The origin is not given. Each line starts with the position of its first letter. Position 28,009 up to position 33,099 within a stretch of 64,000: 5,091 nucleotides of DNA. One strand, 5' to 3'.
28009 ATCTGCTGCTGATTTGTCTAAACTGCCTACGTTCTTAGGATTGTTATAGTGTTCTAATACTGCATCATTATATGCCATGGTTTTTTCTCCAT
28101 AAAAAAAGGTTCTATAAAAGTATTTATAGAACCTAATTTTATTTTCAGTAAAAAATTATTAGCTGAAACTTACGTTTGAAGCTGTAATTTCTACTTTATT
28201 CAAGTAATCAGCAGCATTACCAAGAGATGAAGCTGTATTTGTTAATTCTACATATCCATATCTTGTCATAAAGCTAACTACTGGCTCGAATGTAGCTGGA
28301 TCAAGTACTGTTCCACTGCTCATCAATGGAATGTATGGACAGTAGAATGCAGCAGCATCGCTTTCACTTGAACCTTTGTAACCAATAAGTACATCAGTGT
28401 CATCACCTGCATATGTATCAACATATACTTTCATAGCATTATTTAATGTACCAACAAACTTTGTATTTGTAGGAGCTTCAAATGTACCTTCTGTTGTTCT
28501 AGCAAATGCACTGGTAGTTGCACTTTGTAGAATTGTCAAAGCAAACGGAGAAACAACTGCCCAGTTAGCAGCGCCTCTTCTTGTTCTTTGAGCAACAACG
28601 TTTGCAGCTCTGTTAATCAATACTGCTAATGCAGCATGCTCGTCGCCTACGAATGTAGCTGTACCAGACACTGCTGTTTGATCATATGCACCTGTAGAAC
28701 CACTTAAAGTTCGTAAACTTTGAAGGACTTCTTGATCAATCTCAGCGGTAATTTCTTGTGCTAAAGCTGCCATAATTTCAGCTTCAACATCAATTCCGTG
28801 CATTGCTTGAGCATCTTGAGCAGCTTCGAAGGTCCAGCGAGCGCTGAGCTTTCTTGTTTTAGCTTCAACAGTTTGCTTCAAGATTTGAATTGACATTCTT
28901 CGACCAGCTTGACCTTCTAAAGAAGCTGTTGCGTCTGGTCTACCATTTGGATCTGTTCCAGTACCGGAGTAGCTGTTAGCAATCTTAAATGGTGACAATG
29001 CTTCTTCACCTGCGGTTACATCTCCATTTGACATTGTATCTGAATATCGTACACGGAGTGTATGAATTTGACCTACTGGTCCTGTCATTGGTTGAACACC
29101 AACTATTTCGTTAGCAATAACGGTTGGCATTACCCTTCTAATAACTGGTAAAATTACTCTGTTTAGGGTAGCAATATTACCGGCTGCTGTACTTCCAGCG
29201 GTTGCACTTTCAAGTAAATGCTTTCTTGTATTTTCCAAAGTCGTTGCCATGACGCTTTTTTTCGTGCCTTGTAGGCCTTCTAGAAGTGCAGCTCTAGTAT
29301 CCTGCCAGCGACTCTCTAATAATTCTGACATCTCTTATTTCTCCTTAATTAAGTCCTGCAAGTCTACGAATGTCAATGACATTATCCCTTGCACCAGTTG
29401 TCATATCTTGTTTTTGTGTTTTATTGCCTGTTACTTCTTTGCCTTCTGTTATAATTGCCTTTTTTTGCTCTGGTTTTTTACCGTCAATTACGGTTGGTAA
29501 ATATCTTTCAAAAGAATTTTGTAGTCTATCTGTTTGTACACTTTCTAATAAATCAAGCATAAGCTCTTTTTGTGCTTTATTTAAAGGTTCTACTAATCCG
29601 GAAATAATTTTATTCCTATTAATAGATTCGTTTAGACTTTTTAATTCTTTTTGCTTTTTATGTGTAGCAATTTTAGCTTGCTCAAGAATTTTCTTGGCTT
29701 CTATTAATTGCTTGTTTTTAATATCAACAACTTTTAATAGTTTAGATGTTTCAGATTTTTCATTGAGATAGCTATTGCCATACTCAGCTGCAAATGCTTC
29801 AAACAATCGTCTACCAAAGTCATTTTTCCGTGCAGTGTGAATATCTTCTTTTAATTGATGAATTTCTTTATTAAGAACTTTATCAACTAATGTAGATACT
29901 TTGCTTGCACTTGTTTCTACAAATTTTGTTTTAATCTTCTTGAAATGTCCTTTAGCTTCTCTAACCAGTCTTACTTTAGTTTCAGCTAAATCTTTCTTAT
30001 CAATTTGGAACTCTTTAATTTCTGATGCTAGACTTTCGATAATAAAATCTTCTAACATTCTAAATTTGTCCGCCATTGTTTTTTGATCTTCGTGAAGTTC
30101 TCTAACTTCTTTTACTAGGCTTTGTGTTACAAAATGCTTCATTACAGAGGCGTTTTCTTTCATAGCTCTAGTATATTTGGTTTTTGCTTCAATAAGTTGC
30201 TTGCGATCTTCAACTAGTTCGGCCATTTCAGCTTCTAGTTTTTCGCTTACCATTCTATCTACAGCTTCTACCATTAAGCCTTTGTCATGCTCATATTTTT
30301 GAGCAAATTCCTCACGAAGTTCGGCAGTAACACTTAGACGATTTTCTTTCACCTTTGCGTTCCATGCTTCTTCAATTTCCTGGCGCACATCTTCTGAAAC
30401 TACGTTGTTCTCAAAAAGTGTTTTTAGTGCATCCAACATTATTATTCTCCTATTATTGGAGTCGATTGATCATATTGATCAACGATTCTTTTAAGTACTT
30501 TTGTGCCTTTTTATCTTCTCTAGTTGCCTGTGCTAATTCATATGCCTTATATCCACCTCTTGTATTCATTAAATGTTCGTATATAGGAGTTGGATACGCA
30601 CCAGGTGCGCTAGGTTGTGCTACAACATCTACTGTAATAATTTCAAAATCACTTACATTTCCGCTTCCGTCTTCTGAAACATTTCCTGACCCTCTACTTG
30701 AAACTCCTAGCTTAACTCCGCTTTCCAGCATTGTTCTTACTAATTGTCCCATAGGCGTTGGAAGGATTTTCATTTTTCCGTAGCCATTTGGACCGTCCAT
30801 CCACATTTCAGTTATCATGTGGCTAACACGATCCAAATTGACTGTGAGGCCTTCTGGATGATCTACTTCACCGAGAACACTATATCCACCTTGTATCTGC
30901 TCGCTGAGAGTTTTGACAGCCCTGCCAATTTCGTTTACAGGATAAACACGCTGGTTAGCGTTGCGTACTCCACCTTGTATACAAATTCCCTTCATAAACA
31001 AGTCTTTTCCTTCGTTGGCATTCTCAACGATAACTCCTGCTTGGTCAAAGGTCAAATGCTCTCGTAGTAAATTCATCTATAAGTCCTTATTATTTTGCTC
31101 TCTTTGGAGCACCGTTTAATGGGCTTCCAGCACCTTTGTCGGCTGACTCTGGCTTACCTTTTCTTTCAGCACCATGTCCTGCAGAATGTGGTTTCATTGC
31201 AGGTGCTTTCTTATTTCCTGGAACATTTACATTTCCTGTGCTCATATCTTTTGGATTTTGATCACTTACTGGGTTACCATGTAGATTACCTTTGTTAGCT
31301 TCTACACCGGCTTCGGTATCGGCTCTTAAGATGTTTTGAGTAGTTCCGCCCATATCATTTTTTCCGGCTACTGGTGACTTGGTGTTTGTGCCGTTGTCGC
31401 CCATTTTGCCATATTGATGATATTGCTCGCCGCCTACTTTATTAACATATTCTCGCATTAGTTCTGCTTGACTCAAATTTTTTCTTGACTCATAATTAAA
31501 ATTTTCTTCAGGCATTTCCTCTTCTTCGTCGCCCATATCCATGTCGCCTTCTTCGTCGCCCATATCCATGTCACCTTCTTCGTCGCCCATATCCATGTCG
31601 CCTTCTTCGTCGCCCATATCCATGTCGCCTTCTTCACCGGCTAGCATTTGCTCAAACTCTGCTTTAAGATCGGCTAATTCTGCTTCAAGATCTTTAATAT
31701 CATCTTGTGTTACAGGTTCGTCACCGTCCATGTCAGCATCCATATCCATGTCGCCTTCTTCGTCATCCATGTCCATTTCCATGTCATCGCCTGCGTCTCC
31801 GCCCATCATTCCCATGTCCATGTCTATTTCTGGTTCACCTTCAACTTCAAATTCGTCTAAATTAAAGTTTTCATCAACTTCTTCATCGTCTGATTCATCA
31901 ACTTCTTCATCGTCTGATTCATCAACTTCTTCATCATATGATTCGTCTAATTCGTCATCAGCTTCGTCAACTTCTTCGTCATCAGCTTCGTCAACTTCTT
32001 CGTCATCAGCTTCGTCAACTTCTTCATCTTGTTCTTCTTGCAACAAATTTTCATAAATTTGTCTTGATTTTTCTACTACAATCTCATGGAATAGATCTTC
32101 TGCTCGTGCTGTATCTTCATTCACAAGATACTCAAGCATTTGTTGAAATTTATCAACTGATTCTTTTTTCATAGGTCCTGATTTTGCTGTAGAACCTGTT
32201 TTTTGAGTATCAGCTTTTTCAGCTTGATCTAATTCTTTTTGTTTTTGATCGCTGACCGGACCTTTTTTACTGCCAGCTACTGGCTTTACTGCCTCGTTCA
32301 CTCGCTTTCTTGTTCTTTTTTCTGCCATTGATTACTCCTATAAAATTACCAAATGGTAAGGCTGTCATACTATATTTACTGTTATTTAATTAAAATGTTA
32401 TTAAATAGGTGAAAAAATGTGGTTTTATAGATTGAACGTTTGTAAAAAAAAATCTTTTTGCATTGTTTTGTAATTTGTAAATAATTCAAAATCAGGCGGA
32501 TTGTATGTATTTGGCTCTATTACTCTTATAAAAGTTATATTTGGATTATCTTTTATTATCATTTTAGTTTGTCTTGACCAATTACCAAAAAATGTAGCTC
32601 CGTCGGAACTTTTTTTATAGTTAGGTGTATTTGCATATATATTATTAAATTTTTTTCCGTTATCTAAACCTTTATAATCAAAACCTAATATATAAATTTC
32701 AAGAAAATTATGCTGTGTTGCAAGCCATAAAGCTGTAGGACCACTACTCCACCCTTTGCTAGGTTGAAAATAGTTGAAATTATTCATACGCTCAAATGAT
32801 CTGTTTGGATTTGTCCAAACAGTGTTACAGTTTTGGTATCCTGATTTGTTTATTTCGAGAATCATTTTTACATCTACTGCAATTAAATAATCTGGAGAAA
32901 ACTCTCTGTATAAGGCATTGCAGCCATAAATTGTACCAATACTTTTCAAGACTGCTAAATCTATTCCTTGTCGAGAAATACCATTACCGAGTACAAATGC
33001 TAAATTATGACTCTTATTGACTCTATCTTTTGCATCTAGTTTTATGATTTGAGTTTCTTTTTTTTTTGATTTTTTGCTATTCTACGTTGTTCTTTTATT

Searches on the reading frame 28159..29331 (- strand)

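Call 39: search_protein_families(library=phrogs, proteins=[window:28159-29331:-], max_evalue=0.001)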
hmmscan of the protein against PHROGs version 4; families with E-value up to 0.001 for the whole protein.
window:28159-29331:- (390 aa): 5 families
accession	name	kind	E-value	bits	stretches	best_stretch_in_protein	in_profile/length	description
phrog_138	-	head and packaging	3.5e-101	340.4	1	3-386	4-432/444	major head protein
phrog_20655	-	head and packaging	4.5e-07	29.8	1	9-94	51-131/534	major head protein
phrog_12830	-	head and packaging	6e-06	27.6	1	59-92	95-128/128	major head protein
phrog_1014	-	unknown function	2.8e-05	23.9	1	148-305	324-481/567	-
phrog_14392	-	unknown function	0.00068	20.4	0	187-208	22-43/47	-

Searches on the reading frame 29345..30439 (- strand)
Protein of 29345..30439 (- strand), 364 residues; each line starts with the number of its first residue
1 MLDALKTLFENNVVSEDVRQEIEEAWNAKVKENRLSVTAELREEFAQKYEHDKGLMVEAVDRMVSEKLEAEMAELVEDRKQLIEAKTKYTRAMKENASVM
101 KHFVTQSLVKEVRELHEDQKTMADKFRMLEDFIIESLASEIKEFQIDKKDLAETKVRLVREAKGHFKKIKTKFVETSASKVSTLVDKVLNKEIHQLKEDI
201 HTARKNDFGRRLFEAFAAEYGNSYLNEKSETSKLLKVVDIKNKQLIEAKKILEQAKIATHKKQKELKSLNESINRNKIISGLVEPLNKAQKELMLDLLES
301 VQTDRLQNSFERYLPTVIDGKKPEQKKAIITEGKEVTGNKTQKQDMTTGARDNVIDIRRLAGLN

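Call 39: search_protein_families(library=phrogs, proteins=[window:29345-30439:-], max_evalue=0.001)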
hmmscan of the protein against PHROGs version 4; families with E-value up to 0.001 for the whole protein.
window:29345-30439:- (364 aa): 1 family
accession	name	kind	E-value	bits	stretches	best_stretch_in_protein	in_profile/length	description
phrog_10922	-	unknown function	2.8e-76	258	1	5-356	4-365/375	-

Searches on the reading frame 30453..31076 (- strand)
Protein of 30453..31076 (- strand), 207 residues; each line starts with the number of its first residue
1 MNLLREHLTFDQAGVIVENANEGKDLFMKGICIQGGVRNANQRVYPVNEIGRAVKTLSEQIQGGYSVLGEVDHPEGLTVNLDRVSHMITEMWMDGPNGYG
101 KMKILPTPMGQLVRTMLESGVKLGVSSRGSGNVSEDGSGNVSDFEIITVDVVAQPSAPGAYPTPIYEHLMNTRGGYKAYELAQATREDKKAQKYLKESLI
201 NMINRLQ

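Call 39: search_protein_families(library=phrogs, proteins=[window:30453-31076:-], max_evalue=0.001)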
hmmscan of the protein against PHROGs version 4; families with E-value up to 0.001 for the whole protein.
window:30453-31076:- (207 aa): 3 families
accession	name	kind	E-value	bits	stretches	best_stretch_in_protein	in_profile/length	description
phrog_207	-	head and packaging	1.3e-57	197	1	1-206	13-216/519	head maturation protease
phrog_22848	-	unknown function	3.5e-05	23.1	1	99-165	233-304/991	-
phrog_3014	-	head and packaging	0.00045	20.5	0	36-172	37-202/266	head maturation protease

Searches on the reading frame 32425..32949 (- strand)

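Call 39: search_protein_families(library=phrogs, proteins=[window:32425-32949:-], max_evalue=0.001)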
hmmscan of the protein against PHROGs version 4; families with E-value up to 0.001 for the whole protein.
window:32425-32949:- (174 aa): 2 families
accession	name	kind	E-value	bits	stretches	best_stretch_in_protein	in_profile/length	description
phrog_30607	-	unknown function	6e-23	82.6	2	2-46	26-70/296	-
phrog_4603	-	other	0.00064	20.4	1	43-142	61-154/178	alpha-2;3-sialyltransferase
